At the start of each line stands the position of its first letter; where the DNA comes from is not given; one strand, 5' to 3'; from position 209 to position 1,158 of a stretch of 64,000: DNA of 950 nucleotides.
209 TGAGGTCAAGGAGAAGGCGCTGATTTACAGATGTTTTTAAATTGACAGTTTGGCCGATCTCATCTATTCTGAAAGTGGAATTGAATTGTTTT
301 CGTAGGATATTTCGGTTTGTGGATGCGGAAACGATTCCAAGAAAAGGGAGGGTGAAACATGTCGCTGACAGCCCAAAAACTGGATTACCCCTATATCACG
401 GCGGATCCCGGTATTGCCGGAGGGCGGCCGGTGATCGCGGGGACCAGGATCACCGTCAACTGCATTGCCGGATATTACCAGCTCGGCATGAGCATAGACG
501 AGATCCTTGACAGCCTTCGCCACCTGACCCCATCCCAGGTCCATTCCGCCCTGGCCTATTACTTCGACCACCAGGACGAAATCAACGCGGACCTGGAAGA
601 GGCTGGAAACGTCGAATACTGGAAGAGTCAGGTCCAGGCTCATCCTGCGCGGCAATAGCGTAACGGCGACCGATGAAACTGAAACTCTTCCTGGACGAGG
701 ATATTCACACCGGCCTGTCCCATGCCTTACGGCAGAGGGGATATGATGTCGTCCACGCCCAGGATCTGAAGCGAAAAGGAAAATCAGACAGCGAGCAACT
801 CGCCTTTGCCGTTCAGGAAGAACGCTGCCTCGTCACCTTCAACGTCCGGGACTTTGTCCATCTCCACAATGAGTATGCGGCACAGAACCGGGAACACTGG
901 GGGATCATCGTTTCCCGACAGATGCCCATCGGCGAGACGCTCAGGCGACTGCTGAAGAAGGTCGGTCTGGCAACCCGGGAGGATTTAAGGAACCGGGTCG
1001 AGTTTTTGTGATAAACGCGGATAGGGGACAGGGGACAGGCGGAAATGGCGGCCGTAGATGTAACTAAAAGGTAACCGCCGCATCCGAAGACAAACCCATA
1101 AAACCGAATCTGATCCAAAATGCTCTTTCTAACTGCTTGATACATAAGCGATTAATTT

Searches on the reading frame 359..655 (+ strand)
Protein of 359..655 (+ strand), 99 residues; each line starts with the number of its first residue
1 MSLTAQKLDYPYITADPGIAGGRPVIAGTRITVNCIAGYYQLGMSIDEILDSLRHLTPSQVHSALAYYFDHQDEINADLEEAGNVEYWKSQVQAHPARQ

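Call 25: search_protein_families(library=pfam, proteins=[window:359-655:+], max_evalue=0.001)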
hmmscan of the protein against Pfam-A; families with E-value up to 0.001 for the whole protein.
window:359-655:+ (99 aa): 1 family
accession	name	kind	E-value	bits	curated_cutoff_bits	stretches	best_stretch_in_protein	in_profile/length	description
PF04255.20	DUF433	-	2e-20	72.8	23.6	1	13-68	1-56/56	Protein of unknown function (DUF433)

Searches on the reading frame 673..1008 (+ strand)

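Call 25: search_protein_families(library=pfam, proteins=[window:673-1008:+], max_evalue=0.001)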
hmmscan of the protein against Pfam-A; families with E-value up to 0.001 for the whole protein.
window:673-1008:+ (112 aa): 3 families
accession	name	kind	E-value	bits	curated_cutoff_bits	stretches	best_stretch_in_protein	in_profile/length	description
PF18480.7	DUF5615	-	6.2e-19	68.3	23.8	1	4-106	2-101/110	Domain of unknown function (DUF5615)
PF18478.7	PIN_10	-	8.6e-06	26.2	26.2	1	4-75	2-76/84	PIN like domain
PF01927.22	Mut7-C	-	0.00043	20.8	23.3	1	6-104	4-87/146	Mut7-C RNAse domain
